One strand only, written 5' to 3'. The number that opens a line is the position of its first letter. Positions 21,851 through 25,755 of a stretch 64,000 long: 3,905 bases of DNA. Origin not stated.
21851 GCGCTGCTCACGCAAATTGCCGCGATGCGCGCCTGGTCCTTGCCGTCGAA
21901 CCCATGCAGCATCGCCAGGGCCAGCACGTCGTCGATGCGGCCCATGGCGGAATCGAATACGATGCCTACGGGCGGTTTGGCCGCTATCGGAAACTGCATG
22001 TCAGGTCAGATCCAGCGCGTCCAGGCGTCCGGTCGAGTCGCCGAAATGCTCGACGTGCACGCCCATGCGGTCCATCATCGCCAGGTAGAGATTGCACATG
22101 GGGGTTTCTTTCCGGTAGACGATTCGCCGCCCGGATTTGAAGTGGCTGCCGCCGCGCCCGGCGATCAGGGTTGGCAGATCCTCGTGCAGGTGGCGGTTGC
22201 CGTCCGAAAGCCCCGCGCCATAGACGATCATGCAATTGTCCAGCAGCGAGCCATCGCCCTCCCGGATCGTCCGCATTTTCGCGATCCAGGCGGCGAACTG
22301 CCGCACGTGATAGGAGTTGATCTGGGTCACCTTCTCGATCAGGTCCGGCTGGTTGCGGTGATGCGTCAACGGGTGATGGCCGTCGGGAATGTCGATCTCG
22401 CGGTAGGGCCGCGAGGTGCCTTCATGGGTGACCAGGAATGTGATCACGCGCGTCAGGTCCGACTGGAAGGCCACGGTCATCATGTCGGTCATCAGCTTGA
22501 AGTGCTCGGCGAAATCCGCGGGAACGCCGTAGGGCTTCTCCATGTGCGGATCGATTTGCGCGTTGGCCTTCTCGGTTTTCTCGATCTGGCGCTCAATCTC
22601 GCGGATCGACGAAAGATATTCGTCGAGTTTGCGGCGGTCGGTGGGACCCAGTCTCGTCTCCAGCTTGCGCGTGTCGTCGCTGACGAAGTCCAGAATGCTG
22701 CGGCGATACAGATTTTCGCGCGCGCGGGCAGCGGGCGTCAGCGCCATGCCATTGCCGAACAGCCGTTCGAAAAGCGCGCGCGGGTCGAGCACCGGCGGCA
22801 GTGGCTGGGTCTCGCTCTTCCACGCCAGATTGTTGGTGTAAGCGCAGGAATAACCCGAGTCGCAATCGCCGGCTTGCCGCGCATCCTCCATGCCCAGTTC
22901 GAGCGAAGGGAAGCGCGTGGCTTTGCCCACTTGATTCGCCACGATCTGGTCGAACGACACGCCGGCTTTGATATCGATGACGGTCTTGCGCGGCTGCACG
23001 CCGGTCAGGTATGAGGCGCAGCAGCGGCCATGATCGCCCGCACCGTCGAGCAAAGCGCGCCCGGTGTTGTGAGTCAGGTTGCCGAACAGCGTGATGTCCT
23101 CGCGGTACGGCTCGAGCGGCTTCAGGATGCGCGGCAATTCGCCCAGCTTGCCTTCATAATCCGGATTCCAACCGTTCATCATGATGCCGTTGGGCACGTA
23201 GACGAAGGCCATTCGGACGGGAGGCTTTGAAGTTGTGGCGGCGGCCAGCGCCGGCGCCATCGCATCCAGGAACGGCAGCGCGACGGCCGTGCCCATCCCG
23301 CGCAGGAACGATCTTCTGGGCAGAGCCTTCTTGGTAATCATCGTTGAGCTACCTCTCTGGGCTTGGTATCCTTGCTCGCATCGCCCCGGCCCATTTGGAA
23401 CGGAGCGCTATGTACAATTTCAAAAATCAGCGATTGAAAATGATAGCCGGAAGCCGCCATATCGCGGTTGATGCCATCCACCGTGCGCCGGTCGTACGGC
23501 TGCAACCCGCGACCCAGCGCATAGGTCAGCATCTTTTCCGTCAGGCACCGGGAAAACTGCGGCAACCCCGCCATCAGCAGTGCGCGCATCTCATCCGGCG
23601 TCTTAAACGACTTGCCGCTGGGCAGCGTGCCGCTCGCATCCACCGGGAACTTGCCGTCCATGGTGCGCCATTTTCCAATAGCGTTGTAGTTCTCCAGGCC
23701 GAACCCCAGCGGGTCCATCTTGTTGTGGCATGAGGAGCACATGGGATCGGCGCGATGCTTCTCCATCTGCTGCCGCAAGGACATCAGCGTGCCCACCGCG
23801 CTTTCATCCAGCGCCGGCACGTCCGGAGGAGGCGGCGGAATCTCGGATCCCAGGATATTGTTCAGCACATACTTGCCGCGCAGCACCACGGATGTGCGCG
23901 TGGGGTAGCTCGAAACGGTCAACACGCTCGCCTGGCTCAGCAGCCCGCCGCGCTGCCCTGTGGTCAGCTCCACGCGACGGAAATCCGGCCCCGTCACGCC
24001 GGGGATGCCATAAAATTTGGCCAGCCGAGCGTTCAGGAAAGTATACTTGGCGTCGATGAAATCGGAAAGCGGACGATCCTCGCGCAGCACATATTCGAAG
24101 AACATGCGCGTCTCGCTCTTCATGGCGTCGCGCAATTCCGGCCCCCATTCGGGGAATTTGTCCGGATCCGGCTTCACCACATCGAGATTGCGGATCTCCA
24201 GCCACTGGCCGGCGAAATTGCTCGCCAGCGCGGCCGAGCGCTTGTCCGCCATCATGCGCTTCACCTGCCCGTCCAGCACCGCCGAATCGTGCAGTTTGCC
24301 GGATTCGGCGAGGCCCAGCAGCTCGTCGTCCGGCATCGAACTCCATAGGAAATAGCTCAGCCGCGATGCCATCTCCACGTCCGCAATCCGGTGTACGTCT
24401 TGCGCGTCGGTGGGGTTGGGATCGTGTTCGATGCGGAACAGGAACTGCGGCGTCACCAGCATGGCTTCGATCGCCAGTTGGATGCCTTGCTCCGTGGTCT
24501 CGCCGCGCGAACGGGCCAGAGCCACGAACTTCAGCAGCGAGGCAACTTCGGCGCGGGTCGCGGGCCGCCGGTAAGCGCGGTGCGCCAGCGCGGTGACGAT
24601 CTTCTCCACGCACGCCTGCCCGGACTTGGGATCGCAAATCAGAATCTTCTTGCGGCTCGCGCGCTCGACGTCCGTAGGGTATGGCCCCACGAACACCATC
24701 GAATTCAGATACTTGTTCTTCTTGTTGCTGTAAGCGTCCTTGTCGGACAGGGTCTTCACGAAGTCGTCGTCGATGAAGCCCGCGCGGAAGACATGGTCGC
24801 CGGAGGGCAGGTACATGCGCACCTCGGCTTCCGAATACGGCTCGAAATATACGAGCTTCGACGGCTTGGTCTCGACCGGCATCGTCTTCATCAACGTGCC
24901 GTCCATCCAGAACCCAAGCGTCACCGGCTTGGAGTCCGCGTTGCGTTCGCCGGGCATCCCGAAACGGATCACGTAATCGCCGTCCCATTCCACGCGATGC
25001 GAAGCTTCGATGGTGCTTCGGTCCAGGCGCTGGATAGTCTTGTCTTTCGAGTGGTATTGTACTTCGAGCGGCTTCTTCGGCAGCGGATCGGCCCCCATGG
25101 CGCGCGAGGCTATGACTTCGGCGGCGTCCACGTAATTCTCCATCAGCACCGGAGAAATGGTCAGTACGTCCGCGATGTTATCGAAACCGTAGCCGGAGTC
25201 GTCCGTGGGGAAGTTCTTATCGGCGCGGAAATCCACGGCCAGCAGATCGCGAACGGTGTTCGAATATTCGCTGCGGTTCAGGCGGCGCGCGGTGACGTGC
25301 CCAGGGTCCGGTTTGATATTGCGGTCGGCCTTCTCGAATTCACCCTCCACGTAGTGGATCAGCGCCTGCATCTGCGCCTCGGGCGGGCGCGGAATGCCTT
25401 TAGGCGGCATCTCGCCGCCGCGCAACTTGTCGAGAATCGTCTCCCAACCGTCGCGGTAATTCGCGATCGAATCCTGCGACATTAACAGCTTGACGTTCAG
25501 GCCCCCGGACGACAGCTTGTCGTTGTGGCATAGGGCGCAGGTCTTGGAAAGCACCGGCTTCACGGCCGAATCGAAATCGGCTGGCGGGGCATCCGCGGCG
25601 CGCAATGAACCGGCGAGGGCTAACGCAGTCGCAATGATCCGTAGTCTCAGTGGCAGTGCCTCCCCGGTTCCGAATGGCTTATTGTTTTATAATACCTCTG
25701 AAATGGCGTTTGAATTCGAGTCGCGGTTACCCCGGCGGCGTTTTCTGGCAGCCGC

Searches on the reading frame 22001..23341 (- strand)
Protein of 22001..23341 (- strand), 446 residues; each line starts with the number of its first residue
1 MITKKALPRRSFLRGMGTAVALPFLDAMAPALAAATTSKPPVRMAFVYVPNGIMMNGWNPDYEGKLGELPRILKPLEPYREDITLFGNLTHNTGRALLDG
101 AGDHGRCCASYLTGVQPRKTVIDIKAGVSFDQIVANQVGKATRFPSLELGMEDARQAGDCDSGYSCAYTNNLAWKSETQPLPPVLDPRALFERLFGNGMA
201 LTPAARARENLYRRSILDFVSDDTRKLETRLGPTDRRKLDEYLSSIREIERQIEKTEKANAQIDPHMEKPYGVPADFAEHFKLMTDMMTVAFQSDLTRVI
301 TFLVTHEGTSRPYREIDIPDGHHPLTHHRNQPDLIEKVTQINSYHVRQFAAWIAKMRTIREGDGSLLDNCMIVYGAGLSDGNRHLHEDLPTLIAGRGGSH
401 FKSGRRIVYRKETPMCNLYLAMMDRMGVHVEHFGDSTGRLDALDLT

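Call 47: search_protein_families(library=pfam, proteins=[window:22001-23341:-], max_evalue=0.00001)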
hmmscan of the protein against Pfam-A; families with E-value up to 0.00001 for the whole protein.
window:22001-23341:- (446 aa): 1 family
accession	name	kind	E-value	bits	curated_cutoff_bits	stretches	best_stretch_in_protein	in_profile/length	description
PF07586.16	HXXSHH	-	1e-99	334.5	30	1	43-350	1-307/307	Protein of unknown function (DUF1552)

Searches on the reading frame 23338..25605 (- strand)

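Call 47: search_protein_families(library=pfam, proteins=[window:23338-25605:-], max_evalue=0.00001)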
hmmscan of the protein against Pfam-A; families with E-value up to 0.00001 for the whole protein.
window:23338-25605:- (755 aa): 6 families
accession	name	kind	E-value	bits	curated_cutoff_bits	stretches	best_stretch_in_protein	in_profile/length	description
PF07631.16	PSD4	-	9.8e-48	162.3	23.3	1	408-534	2-128/128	Protein of unknown function (DUF1592)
PF07627.16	PSCyt3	-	2.8e-35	120.9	27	1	552-649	1-97/98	Protein of unknown function (DUF1588)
PF07626.16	PSD3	-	2.4e-26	92.4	23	1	107-170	1-64/65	Protein of unknown function (DUF1587)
PF07624.16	PSD2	-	1.3e-24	86.2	25.8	1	663-736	1-74/74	Protein of unknown function (DUF1585)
PF07637.16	PSD5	-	6e-21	75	34.2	1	332-393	1-62/62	Protein of unknown function (DUF1595)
PF13442.11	Cytochrome_CBB3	-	6.1e-06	26.9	27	0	18-86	9-68/68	Cytochrome C oxidase, cbb3-type, subunit III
